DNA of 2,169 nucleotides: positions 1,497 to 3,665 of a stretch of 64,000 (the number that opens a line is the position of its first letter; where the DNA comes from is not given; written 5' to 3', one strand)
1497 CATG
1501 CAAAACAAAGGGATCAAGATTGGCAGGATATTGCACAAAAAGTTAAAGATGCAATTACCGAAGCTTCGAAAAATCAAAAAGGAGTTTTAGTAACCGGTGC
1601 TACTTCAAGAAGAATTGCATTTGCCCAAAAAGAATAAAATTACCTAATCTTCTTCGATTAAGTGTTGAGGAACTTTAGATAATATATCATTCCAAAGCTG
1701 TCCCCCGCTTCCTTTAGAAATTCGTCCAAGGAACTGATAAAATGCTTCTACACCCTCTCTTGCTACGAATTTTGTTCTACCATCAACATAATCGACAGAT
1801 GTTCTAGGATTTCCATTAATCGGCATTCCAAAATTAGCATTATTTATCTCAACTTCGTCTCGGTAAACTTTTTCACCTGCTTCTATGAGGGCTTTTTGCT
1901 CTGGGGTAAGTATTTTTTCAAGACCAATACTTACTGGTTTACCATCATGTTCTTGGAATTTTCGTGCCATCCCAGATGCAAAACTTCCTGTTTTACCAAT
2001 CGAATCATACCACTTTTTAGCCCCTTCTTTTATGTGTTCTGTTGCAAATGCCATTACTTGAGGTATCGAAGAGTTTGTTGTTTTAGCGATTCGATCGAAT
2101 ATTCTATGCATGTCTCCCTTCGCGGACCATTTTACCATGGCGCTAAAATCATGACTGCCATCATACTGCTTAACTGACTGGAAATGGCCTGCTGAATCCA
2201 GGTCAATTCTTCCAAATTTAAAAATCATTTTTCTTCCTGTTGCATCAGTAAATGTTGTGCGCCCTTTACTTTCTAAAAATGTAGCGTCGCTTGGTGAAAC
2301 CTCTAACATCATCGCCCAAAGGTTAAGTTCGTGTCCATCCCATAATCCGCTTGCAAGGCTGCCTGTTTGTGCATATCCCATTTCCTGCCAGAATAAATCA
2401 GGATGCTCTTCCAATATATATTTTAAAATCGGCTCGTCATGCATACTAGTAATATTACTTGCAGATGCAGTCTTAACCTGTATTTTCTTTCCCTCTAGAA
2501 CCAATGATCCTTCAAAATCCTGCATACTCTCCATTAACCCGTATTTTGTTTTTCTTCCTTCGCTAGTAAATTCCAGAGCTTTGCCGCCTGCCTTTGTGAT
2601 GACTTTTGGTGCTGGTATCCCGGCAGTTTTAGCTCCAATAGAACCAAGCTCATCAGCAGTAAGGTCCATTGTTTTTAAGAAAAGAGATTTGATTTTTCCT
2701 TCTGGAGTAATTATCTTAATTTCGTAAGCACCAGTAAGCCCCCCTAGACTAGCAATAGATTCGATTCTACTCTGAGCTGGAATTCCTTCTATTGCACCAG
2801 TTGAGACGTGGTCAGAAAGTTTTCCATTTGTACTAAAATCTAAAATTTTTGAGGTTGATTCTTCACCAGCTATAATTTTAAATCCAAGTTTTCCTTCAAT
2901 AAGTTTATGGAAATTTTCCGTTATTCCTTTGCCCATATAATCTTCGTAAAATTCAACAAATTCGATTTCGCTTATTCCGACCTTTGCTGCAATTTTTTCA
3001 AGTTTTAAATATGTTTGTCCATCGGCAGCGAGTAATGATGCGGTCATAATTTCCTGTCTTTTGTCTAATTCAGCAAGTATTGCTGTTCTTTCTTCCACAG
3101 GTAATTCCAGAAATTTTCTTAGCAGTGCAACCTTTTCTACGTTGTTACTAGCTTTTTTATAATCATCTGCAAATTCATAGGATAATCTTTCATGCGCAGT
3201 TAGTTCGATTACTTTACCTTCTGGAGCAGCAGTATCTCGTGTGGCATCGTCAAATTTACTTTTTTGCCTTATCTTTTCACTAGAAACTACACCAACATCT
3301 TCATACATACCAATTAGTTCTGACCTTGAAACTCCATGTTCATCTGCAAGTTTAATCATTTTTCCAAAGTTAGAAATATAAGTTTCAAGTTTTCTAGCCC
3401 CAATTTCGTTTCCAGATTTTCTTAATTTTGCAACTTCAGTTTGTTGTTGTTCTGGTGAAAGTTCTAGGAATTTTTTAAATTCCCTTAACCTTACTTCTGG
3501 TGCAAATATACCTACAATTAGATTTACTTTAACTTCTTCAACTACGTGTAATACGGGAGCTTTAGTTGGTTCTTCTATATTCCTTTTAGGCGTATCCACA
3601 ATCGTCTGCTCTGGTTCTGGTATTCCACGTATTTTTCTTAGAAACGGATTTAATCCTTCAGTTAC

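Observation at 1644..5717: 1357-aa giant protein with effector-like modular architecture, divergent from two secreted proteins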

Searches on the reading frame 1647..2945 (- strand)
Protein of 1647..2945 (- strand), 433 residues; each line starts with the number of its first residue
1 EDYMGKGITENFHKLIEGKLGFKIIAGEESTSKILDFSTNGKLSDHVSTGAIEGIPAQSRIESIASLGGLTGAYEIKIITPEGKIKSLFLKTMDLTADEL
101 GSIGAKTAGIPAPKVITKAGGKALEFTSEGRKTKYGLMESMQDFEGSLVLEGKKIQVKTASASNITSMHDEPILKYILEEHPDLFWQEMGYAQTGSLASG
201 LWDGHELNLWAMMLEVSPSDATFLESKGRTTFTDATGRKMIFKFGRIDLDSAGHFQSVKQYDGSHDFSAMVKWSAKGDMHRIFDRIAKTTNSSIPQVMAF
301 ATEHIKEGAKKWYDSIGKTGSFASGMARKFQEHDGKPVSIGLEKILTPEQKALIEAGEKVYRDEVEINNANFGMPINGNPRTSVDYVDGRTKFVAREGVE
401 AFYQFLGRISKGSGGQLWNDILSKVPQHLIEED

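Call 19: search_protein_families(library=pfam, proteins=[window:1647-2945:-], max_evalue=10)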
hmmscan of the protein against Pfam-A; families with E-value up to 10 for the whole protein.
window:1647-2945:- (433 aa): 0 families

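Call 36: find_homologous_proteins(query=A1, max_evalue=0.00001)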
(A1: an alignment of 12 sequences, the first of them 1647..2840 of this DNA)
Query A1 (12 sequences): 8000 candidates shared short words with the query, none scored E <= 0.00001.
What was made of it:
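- Tried and rejected: The module C alignment found nothing (call 36).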

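Call 43: predict_structure(alignment_id=A1)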
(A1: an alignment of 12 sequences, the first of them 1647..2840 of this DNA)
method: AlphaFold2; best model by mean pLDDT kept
length: 398 residues; sequences in the alignment: 12
mean_pLDDT: 90.5   pTM: 0.90
mean pLDDT of the five models: 90.5, 87.0, 86.7, 85.6, 80.2
residues with pLDDT >= 90: 295; 70-90: 83; 50-70: 19; < 50: 1
segments of 3 or more residues with pLDDT < 50: none
pLDDT, mean of each block of 10 residues (from residue 1): 72 86 91 67 93 89 95 95 91 82 93 91 95 93 96 97 93 95 97 94 96 93 95 93 93 93 96 95 94 97 88 91 88 65 92 93 97 87 94 71
secondary structure, 60 per line:
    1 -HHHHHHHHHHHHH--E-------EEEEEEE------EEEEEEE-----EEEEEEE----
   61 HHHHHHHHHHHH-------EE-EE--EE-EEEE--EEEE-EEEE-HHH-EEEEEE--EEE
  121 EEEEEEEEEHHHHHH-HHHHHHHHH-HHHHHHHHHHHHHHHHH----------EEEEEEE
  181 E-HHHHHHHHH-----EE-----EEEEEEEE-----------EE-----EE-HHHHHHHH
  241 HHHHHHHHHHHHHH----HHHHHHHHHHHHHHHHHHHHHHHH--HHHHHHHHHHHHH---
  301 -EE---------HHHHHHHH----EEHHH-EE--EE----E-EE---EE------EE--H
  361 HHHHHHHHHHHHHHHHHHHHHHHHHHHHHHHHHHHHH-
elements in order: H2-14 E25-31 E38-44 E50-56 H61-72 E90-93 E96-99 E101-104 E110-115 E118-129 H130-135 H137-145 H147-163 E174-181 H183-191 E204-211 H233-254 H259-282 H285-297 H313-320 H360-397
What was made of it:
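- Closest known: PI3K/PI4K/PIKK and RIO atypical kinases. Different: There is a large beta insertion in the N-lobe and a helix between beta7 and beta8 (call 43).
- Checked: The C-terminal part is globular: the AF2 model of aa 960-1357 has pLDDT 90.5 and pTM 0.90 (call 43).
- AF2 pLDDT 90.5, pTM 0.90 (call 43). They sit at the canonical places of the predicted secondary structure (call 43).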

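Call 45: fold_search(model_id=the predicted structure, library=pdb)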
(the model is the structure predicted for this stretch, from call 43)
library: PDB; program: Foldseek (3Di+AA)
matches with E <= 10: 1123; with E <= 0.001: 0
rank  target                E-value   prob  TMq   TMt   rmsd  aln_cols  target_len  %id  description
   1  9l45_A                3.1e-03  0.98  0.26  0.05  15.8       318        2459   12  ATR-ATRIP bound with VE-822 (released 2025-05-21)
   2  5flc_B                3.4e-03  0.91  0.24  0.10  14.9       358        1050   13  Architecture of human mTOR Complex 1 - 5.9 Angstrom reconstruction (released 2015-12-30)
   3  6hwl_A                4.9e-03  0.21  0.14  0.13  19.6       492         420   10  Glucosamine kinase in complex with glucosamine, ADP and inorganic phosphate (released 2019-05-01)
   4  9ed8_A                5.7e-03  0.95  0.26  0.06  14.9       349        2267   11  Intermediate state of mTOR on membrane (released 2025-09-10)
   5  6bcu_A                6.7e-03  0.91  0.27  0.06  16.4       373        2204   12  Cryo-EM structure of the activated RHEB-mTORC1 refined to 3.4 angstrom (released 2017-12-20)
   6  4gyi                  7.0e-03  0.82  0.22  0.25  11.4       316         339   11  Crystal structure of the Rio2 kinase-ADP/Mg2+-phosphoaspartate complex from Chaetomium thermophilum (released 2012-10-17)
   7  5t8f_A                7.4e-03  0.92  0.25  0.12  14.3       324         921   11  p110delta/p85alpha with taselisib (GDC-0032) (released 2017-01-11)
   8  8rcn_B                7.4e-03  0.87  0.26  0.08  17.0       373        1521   12  CryoEM structure of mTORC1 with a paediatric kidney cancer-associated 1455-EWED-1458 duplication in mTOR, Focused regi (released 2024-09-11)
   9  8oxm_A                8.2e-03  0.85  0.32  0.06  15.0       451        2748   12  ATM(Q2971A) activated by oxidative stress in complex with Mg AMP-PNP and p53 peptide (released 2023-09-27)
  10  6z2w_E                8.6e-03  0.89  0.25  0.06  14.6       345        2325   13  Mec1-Ddc2 (F2244L mutant) in complex with Mg AMP-PNP (released 2020-11-11)
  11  7pe8_A                9.1e-03  0.90  0.27  0.06  15.2       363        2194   11  cryo-EM structure of DEPTOR bound to human mTOR complex 2, focussed on one protomer (released 2021-09-08)
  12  7uxc_A                9.1e-03  0.87  0.26  0.06  17.1       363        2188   11  cryo-EM structure of the mTORC1-TFEB-Rag-Ragulator complex with symmetry expansion (released 2022-11-30)
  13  6pyr_A                9.5e-03  0.97  0.28  0.13  13.9       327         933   11  Human PI3Kdelta in complex with Compound 2-10 ((3S)-3-benzyl-3-methyl-5-[5-(2-methylpyrimidin-5-yl)pyrazolo[1,5-a]pyri (released 2019-08-28)
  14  9f44_A                9.5e-03  0.84  0.25  0.06  18.3       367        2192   12  cryo-EM structure of LST2 TOS peptide bound to human mTOR complex 1 (released 2024-08-14)
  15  7pea_A                1.0e-02  0.80  0.25  0.06  15.9       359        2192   12  cryo-EM structure of DEPTOR bound to human mTOR complex 1, overall refinement (released 2021-09-08)
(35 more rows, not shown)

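Call 46: search_solved_structures(query=A1, max_evalue=10, show_alignments=3)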
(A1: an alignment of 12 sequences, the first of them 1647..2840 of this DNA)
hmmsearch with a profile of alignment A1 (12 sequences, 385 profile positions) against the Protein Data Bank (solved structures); distinct sequences matched with E-value up to 10: 8.
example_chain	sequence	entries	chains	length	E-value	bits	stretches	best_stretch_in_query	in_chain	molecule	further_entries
5e4r_A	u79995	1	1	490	0.069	15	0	239-278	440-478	Ketol-acid reductoisomerase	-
6l0l_A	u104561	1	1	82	0.73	11.6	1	37-90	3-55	Hydra-1ubq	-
4ddd_A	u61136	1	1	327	0.75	11.6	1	249-285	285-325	Immunogenic protein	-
4dyc_A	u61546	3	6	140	0.8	11.5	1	230-307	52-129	Terminase small subunit | Gene 1 protein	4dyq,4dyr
3hef_A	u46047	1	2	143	0.84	11.4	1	230-307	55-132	Gene 1 protein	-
4dzp_A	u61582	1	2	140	0.92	11.3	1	230-307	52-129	Gene 1 protein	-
4dzj_A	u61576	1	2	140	0.95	11.2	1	230-307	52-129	Gene 1 protein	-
4at0_A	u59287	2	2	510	0.96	11.2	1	281-352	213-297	3-KETOSTEROID-DELTA4-5ALPHA-DEHYDROGENASE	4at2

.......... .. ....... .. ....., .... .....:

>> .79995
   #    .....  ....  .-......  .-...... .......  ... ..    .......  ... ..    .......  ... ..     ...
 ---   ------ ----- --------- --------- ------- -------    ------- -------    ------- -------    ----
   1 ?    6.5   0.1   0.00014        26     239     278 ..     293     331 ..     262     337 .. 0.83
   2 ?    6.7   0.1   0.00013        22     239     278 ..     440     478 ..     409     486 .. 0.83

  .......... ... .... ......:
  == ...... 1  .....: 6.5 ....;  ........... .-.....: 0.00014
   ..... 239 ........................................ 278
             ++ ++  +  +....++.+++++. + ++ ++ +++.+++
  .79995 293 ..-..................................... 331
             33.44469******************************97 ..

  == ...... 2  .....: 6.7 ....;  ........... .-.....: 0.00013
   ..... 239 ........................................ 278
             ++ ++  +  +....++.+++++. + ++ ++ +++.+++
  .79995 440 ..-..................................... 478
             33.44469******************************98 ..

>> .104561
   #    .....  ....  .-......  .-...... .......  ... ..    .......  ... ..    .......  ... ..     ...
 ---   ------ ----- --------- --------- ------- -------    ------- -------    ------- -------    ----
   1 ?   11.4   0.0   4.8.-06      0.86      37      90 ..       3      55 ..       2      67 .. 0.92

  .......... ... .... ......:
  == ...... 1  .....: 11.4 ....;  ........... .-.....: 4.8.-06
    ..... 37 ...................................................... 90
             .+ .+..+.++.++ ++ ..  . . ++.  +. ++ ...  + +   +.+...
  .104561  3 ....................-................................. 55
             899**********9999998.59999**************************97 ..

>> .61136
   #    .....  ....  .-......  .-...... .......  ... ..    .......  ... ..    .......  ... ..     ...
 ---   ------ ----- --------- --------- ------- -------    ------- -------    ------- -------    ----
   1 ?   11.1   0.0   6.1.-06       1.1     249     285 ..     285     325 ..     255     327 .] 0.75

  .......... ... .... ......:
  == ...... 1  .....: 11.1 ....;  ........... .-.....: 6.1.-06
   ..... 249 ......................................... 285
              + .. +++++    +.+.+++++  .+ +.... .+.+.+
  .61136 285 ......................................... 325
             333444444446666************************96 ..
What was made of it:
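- On PI3K/PI4K family (Pfam PF00454): No PDB sequence hit with the profile (call 46).
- No sequence model of any kinase family matches (calls 19, 46).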

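Call 48: fold_search(model_id=the predicted structure, library=viral)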
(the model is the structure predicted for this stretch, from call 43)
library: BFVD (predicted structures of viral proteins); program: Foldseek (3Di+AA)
matches with E <= 10: 429; with E <= 0.001: 1
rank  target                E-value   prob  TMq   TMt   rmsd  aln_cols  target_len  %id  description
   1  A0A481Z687            6.5e-04  1.00  0.33  0.41  18.1       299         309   12  Uncharacterized protein [Pithovirus LCPAC202]
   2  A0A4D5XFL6            2.3e-03  0.98  0.31  0.15  15.2       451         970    9  Protein kinase domain-containing protein [Mimivirus LCMiAC02]
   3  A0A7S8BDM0            4.3e-03  0.96  0.28  0.17   9.4       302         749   12  Ser/Thr protein kinase [Medusavirus stheno T3]
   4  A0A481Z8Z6            5.3e-03  0.99  0.36  0.17  10.9       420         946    8  Phosphatidylinositol 3- and 4-kinase [Pithovirus LCPAC302]
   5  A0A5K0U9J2            6.5e-03  0.97  0.27  0.10  12.1       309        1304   14  Phosphoinositide 3-kinase [Yasminevirus sp. GU-2018]
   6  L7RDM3                6.8e-03  0.97  0.28  0.24  10.0       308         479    9  Phosphoinositide 3-kinase [Acanthamoeba polyphaga moumouvirus]
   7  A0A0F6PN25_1          6.8e-03  0.97  0.29  0.13  13.2       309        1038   14  Pp1a [Bovine nidovirus TCH5]
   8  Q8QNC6                7.6e-03  0.97  0.30  0.36  10.6       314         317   16  EsV-1-156 [Ectocarpus siliculosus virus 1 (isolate New Zealand/Kaikoura/1988)]
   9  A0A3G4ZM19            9.3e-03  0.84  0.27  0.20  11.2       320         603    8  Serine/threonine protein kinase [Terrestrivirus sp.]
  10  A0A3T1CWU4            1.2e-02  0.51  0.23  0.26  21.1       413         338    9  Ser/Thr protein kinase [Acanthamoeba castellanii medusavirus J1]
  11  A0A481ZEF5            1.3e-02  0.85  0.29  0.28  10.1       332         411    9  Putative serine/threonine protein kinase [Pithovirus LCPAC404]
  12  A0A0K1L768            1.4e-02  0.87  0.36  0.28  14.6       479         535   12  ORF_065R [Scale drop disease virus]
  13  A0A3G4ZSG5            1.5e-02  0.80  0.27  0.34  19.2       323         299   10  Protein kinase [Barrevirus sp.]
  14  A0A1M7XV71            1.6e-02  0.57  0.20  0.18  14.6       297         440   12  CAMK family protein kinase [Cedratvirus A11]
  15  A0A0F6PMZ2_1          2.0e-02  0.98  0.34  0.13   6.6       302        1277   13  Replicase polyprotein 1ab [Bovine nidovirus TCH5]
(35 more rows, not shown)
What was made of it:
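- On Protein-kinase-like (PKL) fold superfamily: The top 50 PDB hits are all kinase-fold proteins, and about 40 of the top 50 BFVD hits are annotated kinases, with probabilities up to 0.98-1.00 (calls 45, 48).
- Closest known: PI3K/PI4K/PIKK and RIO atypical kinases. Same: They are the best structural matches (ATR, mTOR, PI3K-delta, Vps34, Rio1/2; calls 45, 48).
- Kinase-fold proteins fill all top 50 PDB hits (ATR, mTOR, PI3K, Vps34, Rio1/2 and others) and about 40 of the top 50 BFVD hits (calls 45, 48).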

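Call 76: find_related_loci(query=A3, collection=genome_contigs, flank=6000)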
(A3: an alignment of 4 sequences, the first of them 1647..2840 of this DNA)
Query A3 (398 aa) in genome_contigs; peptide patterns used: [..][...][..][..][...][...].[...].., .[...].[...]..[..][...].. (x = any residue, [..] = any of these).
57 stretches matched a pattern; 3 encode a relative of the query (tblastn E <= 1e-3); 3 distinct loci.
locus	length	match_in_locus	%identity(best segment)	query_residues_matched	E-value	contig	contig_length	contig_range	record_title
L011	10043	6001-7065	38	19-386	4e-74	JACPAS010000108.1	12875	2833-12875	MAG: Candidatus Micrarchaeota archaeon isolate NC_groundwater_237_Ag_S-0.2um_36_6 S5_GD2017_2_S2_scaffold_3486, whole ge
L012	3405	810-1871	36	21-386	5e-73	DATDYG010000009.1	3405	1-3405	MAG TPA_asm: Candidatus Bilamarchaeaceae archaeon isolate SMAG_U8159 k141_2065369, whole genome shotgun sequence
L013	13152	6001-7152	35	5-390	8e-66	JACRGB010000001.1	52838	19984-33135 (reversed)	MAG: Candidatus Micrarchaeota archaeon isolate NC_groundwater_1740_Pr3_B-0.1um_41_29 SR-2_scaffold_141_256276, whole gen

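Call 104: search_dna_similar(query=window:1647-2840:-, collection=phages, mode=protein, max_evalue=0.001, max_rows=10)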
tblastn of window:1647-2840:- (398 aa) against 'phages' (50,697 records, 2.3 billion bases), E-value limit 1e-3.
No match.
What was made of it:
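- On Phage tape-measure or viral proteins: No tblastn hit in the phage collection (call 104).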

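Call 105: search_dna_similar(query=window:1647-2840:-, collection=plasmids, mode=protein, max_evalue=0.001, max_rows=10)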
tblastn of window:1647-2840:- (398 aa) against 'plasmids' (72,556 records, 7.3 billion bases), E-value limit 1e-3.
No match.
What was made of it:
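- No relative was found in the phage or plasmid collections (calls 104, 105). No tblastn match of module C in 50,697 phage records or 72,556 plasmids (calls 104, 105).
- Tried and rejected: No hits (calls 104, 105).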

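Call 115: find_related_loci(query=A3, collection=metagenome_contigs, flank=5000)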
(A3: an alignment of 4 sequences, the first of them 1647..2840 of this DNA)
Query A3 (398 aa) in metagenome_contigs; peptide patterns used: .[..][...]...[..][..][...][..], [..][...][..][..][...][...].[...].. (x = any residue, [..] = any of these).
90 stretches matched a pattern; 1 encode a relative of the query (tblastn E <= 1e-3); 1 distinct loci.
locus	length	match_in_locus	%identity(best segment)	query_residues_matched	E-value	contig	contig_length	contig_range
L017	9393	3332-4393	36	21-386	4e-73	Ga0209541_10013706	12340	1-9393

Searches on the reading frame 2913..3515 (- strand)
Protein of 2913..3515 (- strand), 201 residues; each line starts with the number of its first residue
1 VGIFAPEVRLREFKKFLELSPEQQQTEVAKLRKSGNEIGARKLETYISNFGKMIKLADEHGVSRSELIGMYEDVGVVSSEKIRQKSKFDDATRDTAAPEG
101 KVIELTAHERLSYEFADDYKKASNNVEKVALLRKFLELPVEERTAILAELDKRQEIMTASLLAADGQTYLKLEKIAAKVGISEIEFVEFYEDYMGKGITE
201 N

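Call 19: search_protein_families(library=pfam, proteins=[window:2913-3515:-], max_evalue=10)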
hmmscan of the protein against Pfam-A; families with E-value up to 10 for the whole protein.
window:2913-3515:- (201 aa): 3 families
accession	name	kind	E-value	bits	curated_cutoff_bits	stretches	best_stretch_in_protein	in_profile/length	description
PF13618.11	Gluconate_2-dh3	-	0.006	17.4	23.4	1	133-156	65-88/135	Gluconate 2-dehydrogenase subunit 3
PF15612.11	WHIM1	-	0.028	14.4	19.1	1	133-150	12-31/46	WSTF, HB1, Itc1p, MBD9 motif 1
PF13902.11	R3H-assoc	-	0.045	14.6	25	1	115-154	54-93/127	R3H-associated N-terminal domain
